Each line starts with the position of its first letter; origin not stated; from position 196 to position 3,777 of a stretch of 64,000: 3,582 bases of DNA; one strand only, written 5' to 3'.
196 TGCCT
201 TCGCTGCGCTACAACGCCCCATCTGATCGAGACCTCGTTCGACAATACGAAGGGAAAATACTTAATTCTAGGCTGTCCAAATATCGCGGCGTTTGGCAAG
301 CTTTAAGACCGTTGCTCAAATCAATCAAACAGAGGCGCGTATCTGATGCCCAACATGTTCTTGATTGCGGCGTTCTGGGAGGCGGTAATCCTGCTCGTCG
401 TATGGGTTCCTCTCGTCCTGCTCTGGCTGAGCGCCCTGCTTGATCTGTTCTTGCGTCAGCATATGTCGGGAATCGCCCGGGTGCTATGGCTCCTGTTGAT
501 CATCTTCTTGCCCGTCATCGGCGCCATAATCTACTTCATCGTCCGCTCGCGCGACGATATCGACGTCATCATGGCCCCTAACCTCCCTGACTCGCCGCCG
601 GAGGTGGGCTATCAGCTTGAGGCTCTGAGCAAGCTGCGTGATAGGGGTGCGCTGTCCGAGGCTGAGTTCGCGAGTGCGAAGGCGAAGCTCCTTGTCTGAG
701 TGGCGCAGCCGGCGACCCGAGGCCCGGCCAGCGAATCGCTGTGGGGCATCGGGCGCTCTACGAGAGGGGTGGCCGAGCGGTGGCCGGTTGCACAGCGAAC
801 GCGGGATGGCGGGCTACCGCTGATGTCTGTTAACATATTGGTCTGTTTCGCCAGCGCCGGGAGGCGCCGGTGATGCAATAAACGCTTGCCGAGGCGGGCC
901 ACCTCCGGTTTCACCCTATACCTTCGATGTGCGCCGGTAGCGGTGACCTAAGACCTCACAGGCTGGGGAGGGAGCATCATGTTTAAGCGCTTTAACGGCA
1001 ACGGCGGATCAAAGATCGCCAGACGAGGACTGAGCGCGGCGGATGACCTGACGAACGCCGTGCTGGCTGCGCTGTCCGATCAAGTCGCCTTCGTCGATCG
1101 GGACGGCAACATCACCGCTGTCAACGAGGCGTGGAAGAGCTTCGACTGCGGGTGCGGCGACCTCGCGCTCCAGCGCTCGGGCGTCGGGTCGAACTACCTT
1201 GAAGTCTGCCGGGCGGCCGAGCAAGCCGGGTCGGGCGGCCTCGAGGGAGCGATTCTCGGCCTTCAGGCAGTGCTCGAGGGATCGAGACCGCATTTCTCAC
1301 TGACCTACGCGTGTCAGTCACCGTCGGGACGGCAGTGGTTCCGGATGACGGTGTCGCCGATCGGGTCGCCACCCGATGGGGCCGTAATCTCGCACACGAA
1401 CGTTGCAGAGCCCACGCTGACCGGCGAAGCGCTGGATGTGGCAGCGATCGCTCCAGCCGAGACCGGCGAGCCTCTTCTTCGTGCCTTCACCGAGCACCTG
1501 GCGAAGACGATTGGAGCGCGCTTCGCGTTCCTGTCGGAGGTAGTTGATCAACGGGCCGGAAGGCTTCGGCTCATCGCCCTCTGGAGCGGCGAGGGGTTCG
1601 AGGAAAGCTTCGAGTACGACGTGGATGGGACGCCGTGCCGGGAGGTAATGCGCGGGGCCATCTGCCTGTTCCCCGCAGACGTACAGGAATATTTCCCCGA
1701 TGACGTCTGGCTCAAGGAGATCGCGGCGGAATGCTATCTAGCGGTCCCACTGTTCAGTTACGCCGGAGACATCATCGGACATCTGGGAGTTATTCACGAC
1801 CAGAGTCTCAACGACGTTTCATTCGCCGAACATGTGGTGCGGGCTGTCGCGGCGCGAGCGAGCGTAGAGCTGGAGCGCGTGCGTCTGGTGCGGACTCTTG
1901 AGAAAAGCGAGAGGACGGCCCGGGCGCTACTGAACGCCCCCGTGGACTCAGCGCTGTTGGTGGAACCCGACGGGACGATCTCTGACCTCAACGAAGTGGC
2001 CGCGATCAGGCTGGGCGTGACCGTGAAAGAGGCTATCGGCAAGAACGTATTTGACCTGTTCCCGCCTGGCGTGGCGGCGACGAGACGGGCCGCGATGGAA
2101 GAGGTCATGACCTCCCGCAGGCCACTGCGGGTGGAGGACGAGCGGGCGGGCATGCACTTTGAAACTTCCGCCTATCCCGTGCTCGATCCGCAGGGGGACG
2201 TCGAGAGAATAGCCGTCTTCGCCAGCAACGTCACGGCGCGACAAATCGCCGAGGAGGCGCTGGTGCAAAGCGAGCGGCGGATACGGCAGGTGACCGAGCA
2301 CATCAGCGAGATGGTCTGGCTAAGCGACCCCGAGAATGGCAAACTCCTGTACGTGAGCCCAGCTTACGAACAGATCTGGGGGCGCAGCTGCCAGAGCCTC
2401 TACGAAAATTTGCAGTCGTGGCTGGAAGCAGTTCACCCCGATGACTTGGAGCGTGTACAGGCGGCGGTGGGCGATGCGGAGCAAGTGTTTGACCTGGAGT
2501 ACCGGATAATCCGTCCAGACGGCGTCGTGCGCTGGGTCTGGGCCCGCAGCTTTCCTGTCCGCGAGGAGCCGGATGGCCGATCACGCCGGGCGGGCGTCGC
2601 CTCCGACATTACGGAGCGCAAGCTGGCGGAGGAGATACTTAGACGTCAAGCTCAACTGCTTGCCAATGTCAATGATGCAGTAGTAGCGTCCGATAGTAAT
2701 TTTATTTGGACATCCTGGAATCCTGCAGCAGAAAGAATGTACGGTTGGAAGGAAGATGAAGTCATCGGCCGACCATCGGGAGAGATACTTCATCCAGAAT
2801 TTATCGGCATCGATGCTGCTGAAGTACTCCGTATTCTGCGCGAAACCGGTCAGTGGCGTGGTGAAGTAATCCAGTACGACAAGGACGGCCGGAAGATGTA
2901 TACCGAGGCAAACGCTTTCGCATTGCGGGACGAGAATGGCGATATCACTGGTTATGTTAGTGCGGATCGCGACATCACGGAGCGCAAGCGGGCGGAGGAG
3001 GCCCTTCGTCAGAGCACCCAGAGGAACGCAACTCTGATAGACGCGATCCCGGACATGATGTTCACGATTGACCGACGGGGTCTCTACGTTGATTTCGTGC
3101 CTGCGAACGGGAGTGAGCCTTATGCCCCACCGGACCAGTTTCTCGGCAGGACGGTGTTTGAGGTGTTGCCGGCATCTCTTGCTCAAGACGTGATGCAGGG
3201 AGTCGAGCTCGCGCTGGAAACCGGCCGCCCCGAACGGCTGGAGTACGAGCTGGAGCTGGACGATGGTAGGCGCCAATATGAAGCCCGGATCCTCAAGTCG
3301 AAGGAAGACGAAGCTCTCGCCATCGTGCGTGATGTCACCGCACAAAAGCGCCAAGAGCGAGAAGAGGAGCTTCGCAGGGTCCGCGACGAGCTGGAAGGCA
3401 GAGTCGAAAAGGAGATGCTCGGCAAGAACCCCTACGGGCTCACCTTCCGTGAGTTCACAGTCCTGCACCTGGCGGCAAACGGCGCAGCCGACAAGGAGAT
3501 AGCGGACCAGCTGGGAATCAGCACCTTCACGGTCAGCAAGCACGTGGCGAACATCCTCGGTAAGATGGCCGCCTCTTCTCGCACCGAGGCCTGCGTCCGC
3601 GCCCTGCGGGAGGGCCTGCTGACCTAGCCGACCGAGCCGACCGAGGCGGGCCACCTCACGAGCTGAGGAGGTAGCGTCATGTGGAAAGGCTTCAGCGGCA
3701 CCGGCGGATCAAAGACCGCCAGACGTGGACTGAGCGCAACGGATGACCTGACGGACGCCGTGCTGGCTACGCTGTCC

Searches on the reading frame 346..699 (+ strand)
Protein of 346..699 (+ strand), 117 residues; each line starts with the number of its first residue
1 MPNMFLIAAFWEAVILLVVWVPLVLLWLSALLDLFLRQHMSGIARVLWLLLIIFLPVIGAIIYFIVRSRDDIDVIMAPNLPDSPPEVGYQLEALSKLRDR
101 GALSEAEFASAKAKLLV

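Call 41: search_protein_families(library=pfam, proteins=[window:346-699:+], max_evalue=0.001)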
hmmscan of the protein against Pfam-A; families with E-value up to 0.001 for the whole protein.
window:346-699:+ (117 aa): 3 families
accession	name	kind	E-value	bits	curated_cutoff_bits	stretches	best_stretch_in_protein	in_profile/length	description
PF13396.11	PLDc_N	-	4.8e-09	36.5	23.3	1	25-67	1-41/42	Phospholipase_D-nuclease N-terminal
PF09851.14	SHOCT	-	7.8e-08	32.3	27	1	90-116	2-28/28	Short C-terminal domain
PF05120.17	GvpG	-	0.0005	20.6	30.6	1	83-116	29-62/67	Gas vesicle protein G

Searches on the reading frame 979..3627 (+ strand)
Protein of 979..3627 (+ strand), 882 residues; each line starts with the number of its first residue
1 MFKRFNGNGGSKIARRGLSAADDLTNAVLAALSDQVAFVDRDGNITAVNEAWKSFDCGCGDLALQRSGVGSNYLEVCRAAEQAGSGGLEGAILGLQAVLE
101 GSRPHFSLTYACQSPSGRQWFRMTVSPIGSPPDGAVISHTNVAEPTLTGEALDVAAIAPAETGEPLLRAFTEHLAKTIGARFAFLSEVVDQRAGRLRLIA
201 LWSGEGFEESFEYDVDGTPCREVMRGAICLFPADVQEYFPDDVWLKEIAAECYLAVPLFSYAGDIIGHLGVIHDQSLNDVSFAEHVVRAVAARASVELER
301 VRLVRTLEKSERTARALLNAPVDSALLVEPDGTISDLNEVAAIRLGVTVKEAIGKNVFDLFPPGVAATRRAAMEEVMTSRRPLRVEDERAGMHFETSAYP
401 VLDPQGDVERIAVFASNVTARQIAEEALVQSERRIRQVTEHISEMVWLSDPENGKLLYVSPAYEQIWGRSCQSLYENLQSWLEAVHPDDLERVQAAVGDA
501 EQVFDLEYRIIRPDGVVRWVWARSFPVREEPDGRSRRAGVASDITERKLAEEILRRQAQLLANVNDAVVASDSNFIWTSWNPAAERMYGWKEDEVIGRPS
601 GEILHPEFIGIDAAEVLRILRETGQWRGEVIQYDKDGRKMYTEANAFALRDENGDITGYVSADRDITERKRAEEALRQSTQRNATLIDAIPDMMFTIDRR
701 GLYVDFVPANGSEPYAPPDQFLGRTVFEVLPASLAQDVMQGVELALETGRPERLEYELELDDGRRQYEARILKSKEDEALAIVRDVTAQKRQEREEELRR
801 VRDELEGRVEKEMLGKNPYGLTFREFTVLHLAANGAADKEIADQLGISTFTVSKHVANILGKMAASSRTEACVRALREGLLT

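Call 13: search_protein_families(library=pfam, proteins=[window:979-3627:+], max_evalue=0.01)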
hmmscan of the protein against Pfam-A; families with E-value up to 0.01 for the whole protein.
window:979-3627:+ (882 aa): 8 families
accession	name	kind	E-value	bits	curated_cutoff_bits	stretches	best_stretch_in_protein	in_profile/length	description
PF08448.16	PAS_4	-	1.1e-49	167.7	23.1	3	323-422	6-109/110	PAS fold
PF13426.13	PAS_9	-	2.5e-34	118.1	27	3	566-668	2-103/103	PAS domain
PF00989.32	PAS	-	6.5e-33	113.6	22.6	3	559-666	5-113/113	PAS fold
PF08447.18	PAS_3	-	1.3e-32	112.4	25.6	2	457-536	2-83/89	PAS fold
PF13188.13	PAS_8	-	1.4e-18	66.5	21.8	2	433-490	1-55/65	PAS domain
PF00196.25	GerE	-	1.6e-15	56.9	23.5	1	821-874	3-56/57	Bacterial regulatory proteins, luxR family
PF13596.12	PAS_10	-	1.1e-06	29.7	22.1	1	559-667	3-106/106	PAS domain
PF21274.3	Rng_hyd_C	-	0.0031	18.2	27.5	0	483-522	44-88/107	Aromatic-ring hydroxylase, C-terminal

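Call 36: search_protein_families(library=ncbifam, proteins=[window:979-3627:+], max_evalue=0.001)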
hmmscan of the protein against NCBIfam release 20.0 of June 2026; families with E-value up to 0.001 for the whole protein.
window:979-3627:+ (882 aa): 43 families (the best 25 are shown)
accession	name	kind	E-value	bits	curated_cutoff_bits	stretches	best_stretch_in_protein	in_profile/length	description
TIGR00229.1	sensory_box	domain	1.2e-58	196.7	22.9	4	558-676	8-126/126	PAS domain S-box protein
NF052573.1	HisKinEspAMyxo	equivalog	3.9e-37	127.7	1400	1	421-676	118-375/755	serine histidine kinase EspA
NF053781.1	cdiGMPphdstlr2612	equivalog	3.2e-31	107.9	1600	3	477-607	630-767/1268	Tlr1612 family c-di-GMP phosphodiesterase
NF007298.0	PRK09776.1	equivalog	3.7e-26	91.3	1135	1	476-605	470-605/1111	diguanylate cyclase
NF041777.1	sens_FixL_Rhizob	equivalog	4.6e-25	88.2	850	2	477-599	38-167/485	sensor protein FixL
NF008468.0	PRK11360.1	equivalog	4.7e-23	81.4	646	2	557-686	270-396/616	two-component system sensor histidine kinase AtoS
NF008302.0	PRK11091.1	equivalog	6.7e-16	57.6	838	1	541-690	137-290/779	aerobic respiration two-component sensor histidine kinase ArcB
NF041552.1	TF_PrdR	equivalog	1e-11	43.9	795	1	550-686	129-254/577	sigma-54 dependent transcriptional regulator PrdR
NF045675.1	PhdiestaseDibA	equivalog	1.5e-11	43.4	980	1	542-683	65-206/623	phosphodiesterase DibA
NF047785.1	respo_reg_MadR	equivalog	4.3e-11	42.6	300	1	818-881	146-209/209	MadR family response regulator transcription factor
NF052366.1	photon_PedR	equivalog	1.9e-10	40.7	120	1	821-879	3-61/74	photosynthetic electron transport-dependent transcriptional regulator PedR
NF041880.1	EPS_EpsF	equivalog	2.3e-10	39.6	900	1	429-556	140-269/492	response regulator EpsF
NF052574.1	HisKinEspCMyxo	equivalog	7.9e-10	37.5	1200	1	545-674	274-406/785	serine histidine kinase EspC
NF008467.0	PRK11359.1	equivalog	3.1e-09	35.4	857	1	452-671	30-253/800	oxygen-sensing cyclic-di-GMP phosphodiesterase DosP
NF047874.1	MASE3_PAS_HK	subfamily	4.2e-09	35.8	560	0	558-677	268-386/655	MASE3 domain-containing sensor histidine kinase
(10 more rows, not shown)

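Call 51: find_encoding_contigs(protein=window:979-3627:+, flank=3000, max_places=5)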
Protein window:979-3627:+ (882 aa): no gene with exactly this product is on record in the collection.

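Call 52: find_homologous_proteins(query=window:979-3627:+, max_evalue=1e-30)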
Query window:979-3627:+ (882 aa): 422 proteins with E <= 1e-30 among 8000 candidates; the best 120 are listed.
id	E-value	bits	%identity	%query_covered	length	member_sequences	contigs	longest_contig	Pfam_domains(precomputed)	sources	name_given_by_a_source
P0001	0.0e+0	1973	100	100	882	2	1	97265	PF13596.13,PF08447.19,PF13426.14,PF13188.14,PF00196.26,PF08448.17,PF00989.32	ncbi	-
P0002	0.0e+0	1627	74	100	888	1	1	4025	PF08447.19,PF13426.14,PF13188.14,PF00196.26,PF08448.17,PF00989.32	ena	-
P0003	0.0e+0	1471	60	77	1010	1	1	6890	PF08447.19,PF13426.14,PF13188.14,PF00196.26,PF08448.17,PF00989.32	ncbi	-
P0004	0.0e+0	1466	68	96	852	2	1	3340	PF08447.19,PF13426.14,PF13188.14,PF08448.17,PF00989.32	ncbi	ncbi:MAG: PAS domain S-box protein, partial [Gemmatimonadota bacterium]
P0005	0.0e+0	1339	69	100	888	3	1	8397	PF08447.19,PF13426.14,PF13188.14,PF24820.2,PF00196.26,PF08448.17,PF00989.32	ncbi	-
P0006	0.0e+0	1332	72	100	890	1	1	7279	PF08447.19,PF13426.14,PF13188.14,PF12860.14,PF24820.2,PF00196.26,PF08448.17,PF00989.32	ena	-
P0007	0.0e+0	1223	66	100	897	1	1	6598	PF08447.19,PF13426.14,PF13188.14,PF12860.14,PF00196.26,PF08448.17,PF00989.32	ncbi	-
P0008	0.0e+0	1091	55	77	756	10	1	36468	PF08447.19,PF13426.14,PF13188.14,PF13185.13,PF00196.26,PF08448.17,PF00989.32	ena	-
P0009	0.0e+0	1059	51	76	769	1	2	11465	PF08447.19,PF13426.14,PF13188.14,PF12860.14,PF24820.2,PF00196.26,PF08448.17,PF00989.32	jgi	jgi:PAS domain S-box-containing protein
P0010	0.0e+0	1039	52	83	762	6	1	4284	PF13596.13,PF13426.14,PF13188.14,PF13185.13,PF00196.26,PF08448.17,PF00989.32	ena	-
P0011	0.0e+0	1026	54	73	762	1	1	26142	PF13426.14,PF13188.14,PF24820.2,PF00196.26,PF08448.17,PF00989.32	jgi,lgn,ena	-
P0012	4.0e-220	751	62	55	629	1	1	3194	PF08447.19,PF13426.14,PF13188.14,PF00196.26,PF08448.17,PF00989.32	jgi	jgi:PAS domain S-box-containing protein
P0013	8.2e-177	608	49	56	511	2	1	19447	PF08447.19,PF13426.14,PF13188.14,PF00196.26,PF08448.17,PF00989.32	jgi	-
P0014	7.6e-108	380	34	34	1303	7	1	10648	PF08447.19,PF13426.14,PF13188.14,PF08448.17,PF02518.32,PF00989.32,PF07536.21,PF14598.13,PF00571.34,PF07568.19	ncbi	-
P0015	9.5e-108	380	35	38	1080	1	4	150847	PF08447.19,PF13426.14,PF13188.14,PF13185.13,PF01590.33,PF08448.17,PF02518.32,PF00512.32,PF00989.32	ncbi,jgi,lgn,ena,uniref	ncbi:PAS domain S-box protein [Scytonema sp. PCC 10023]|uniref:PAS domain S-box protein n=1 Tax=Scyt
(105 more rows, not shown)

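Call 53: find_encoding_contigs(protein=P0001, flank=1500, max_places=2)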
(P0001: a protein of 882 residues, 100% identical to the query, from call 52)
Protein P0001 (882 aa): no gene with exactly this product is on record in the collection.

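Call 54: find_encoding_contigs(protein=P0008, flank=10000, max_places=2)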
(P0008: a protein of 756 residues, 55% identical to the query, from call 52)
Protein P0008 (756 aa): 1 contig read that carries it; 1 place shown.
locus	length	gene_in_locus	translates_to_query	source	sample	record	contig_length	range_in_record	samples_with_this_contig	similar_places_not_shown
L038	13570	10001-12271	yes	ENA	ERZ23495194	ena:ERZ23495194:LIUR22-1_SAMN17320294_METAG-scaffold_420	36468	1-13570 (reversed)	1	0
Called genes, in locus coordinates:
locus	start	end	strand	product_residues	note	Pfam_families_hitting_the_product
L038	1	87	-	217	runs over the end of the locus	PF07638:Sigma70_ECF (weak), PF12645:HTH_16 (weak), PF04542:Sigma70_r2, PF08281:Sigma70_r4_2, PF04545:Sigma70_r4, PF22233:PhyR_sigma-like (weak)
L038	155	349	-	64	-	-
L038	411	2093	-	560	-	PF02776:TPP_enzyme_N, PF00205:TPP_enzyme_M, PF02775:TPP_enzyme_C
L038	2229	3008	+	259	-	-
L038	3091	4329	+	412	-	PF05977:MFS_3 (weak), PF12832:MFS_1_like, PF07690:MFS_1, PF00083:Sugar_tr (weak), PF07690:MFS_1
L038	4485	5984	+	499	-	PF13400:Tad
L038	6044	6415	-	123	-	PF01575:MaoC_dehydratas, PF13452:FAS1_DH_region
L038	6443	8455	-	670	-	-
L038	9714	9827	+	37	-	-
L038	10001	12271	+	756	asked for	PF13188:PAS_8 (faint), PF13185:GAF_2, PF08448:PAS_4, PF00989:PAS, PF13426:PAS_9, PF08447:PAS_3, PF08448:PAS_4, PF00196:GerE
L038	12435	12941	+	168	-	PF06897:DUF1269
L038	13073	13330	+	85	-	PF13396:PLDc_N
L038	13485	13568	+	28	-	?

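Call 55: find_encoding_contigs(protein=P0011, flank=10000, max_places=2)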
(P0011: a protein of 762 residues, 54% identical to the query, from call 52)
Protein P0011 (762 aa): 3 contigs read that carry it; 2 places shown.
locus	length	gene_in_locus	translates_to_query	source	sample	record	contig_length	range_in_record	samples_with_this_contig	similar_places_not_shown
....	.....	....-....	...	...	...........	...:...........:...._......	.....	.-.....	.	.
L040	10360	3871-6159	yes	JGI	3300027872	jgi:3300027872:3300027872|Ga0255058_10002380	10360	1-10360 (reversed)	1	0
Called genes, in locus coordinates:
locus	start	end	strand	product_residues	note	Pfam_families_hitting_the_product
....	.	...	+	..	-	?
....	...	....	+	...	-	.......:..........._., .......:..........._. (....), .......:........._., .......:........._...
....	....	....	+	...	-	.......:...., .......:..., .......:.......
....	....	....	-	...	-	-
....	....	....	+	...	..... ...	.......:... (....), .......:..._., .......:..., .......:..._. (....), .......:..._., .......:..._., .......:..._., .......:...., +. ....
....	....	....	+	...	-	-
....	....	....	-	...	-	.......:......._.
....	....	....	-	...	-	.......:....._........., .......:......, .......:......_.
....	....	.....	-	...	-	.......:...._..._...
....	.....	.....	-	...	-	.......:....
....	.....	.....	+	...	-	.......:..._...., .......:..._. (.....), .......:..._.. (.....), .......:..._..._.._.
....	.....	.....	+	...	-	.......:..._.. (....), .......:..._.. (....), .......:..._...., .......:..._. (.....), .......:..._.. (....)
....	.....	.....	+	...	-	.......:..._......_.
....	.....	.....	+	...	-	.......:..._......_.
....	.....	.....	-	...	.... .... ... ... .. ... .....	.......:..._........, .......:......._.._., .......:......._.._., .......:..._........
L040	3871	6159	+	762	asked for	PF00989:PAS (weak), PF08448:PAS_4, PF00989:PAS, PF08448:PAS_4 (weak), PF13188:PAS_8, PF13426:PAS_9, PF08448:PAS_4, PF00196:GerE, +1 more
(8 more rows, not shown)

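Call 57: find_encoding_contigs(protein=P0003, flank=5000, max_places=2)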
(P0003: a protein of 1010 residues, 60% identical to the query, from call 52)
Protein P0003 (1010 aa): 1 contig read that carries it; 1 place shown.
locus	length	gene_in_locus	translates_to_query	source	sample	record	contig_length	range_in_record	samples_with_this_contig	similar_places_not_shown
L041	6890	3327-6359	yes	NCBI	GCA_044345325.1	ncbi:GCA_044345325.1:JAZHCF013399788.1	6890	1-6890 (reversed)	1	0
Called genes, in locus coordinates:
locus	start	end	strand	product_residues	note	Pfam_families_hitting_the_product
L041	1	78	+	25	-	?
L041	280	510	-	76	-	-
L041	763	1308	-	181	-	PF07731:Cu-oxidase_2 (faint), PF13473:Cupredoxin_1 (faint), PF00127:Copper-bind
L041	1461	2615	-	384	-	PF06280:fn3_5 (faint)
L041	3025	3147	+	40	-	-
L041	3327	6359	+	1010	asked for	PF00989:PAS, PF08448:PAS_4, PF08448:PAS_4, PF08447:PAS_3, PF13426:PAS_9, PF08447:PAS_3, PF00989:PAS, PF13426:PAS_9, +7 more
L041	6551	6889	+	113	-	?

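Call 58: find_encoding_contigs(protein=P0009, flank=5000, max_places=2)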
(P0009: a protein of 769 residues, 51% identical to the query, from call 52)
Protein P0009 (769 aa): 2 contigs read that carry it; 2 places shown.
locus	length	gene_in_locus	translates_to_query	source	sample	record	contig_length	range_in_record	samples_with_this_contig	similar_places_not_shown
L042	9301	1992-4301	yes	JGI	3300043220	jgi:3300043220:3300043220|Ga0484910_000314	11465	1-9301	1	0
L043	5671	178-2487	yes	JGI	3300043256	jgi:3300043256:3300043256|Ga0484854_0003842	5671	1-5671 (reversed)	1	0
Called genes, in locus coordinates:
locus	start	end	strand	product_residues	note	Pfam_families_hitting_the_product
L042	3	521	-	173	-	?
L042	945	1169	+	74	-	-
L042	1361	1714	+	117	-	PF13396:PLDc_N, PF09851:SHOCT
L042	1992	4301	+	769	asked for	PF00989:PAS, PF08448:PAS_4, PF13426:PAS_9, PF00989:PAS, PF08448:PAS_4, PF13426:PAS_9, PF08447:PAS_3, PF08448:PAS_4, +5 more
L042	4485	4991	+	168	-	PF06897:DUF1269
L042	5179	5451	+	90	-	PF13396:PLDc_N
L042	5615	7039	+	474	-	-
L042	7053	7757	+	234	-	-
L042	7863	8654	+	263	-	PF07885:Ion_trans_2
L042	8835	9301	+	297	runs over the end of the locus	PF04087:DUF389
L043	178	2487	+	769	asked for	PF00989:PAS, PF08448:PAS_4, PF13426:PAS_9, PF00989:PAS, PF08448:PAS_4, PF13426:PAS_9, PF08447:PAS_3, PF08448:PAS_4, +5 more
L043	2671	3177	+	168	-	PF06897:DUF1269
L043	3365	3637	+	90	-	PF13396:PLDc_N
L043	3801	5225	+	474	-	-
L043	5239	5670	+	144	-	?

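Call 59: find_encoding_contigs(protein=P0010, flank=5000, max_places=2)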
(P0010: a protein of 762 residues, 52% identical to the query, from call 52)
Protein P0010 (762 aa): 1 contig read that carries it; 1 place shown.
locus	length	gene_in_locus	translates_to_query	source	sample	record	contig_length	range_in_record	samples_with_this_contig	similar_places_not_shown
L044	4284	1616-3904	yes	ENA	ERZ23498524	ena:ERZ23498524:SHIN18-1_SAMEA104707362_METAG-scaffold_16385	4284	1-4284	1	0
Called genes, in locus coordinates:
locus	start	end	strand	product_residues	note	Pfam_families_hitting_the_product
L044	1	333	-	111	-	?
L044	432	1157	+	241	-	-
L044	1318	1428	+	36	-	-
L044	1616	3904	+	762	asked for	PF13188:PAS_8 (faint), PF13185:GAF_2, PF08448:PAS_4, PF13426:PAS_9 (weak), PF13596:PAS_10 (faint), PF00989:PAS, PF08448:PAS_4, PF00196:GerE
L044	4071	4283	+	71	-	?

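Call 60: find_encoding_contigs(protein=P0006, flank=5000, max_places=2)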
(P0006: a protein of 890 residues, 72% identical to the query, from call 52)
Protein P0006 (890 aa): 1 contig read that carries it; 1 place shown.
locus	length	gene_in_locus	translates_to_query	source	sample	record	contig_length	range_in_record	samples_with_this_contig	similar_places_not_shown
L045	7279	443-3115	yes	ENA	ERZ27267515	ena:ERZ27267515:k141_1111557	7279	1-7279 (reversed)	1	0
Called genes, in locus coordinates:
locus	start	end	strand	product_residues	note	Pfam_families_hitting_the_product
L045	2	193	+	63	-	?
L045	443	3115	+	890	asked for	PF00989:PAS (weak), PF08448:PAS_4, PF13426:PAS_9 (weak), PF00989:PAS, PF13426:PAS_9, PF00989:PAS, PF08448:PAS_4, PF00196:GerE, +6 more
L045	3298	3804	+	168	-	PF06897:DUF1269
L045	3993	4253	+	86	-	PF13396:PLDc_N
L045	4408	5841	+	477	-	-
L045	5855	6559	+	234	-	-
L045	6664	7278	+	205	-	?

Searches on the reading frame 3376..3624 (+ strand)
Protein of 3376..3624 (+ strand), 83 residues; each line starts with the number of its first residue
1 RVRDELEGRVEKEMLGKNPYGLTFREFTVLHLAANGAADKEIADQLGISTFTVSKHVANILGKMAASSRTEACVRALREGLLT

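Call 73: search_solved_structures(query=window:3376-3624:+, max_evalue=0.001)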
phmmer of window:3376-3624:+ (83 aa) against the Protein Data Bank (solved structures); distinct sequences matched with E-value up to 0.001: 33.
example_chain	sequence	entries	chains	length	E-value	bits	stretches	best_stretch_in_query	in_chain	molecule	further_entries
4wt0_B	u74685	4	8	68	1.2e-10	44.6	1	22-81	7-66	Response regulator receiver domain protein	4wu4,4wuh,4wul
4wsz_A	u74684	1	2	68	1.6e-10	44.1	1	22-81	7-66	Response regulator receiver domain protein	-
5hev_A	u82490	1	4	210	1.7e-09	40.9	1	21-82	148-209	Response regulator protein VraR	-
4zmr_A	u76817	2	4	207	4.3e-09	39.7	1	12-80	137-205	Response regulator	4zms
4hye_A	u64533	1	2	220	5e-09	39.5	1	12-80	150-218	Response regulator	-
7x1k_A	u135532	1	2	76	1.5e-08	37.9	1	21-81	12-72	Chemotaxis protein CheY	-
7ve4_A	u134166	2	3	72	1e-07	35.3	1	22-82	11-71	DNA-binding response regulator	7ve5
7ve6_A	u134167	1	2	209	1.4e-07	34.8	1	21-82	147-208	Response regulator protein VraR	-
4gvp_A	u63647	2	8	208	1.5e-07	34.8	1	21-82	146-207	Response regulator protein vraR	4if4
2rnj_A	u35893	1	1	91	1.8e-07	34.5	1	22-82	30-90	Response regulator protein vraR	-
1fse_A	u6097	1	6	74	8.2e-07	32.4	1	13-82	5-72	GERE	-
1zlj_A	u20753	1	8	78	1.2e-06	31.9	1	20-76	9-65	Dormancy Survival Regulator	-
4ldz_A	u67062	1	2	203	1.5e-06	31.6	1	20-80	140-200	Transcriptional regulatory protein DesR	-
1zlk_A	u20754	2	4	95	1.5e-06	31.6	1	20-76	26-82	Dormancy Survival Regulator | TWO COMPONENT TRANSCRIPTIONAL REGULATORY PROTEIN DEVR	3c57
3qp6_A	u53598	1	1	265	3e-06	30.6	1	21-77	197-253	CviR transcriptional regulator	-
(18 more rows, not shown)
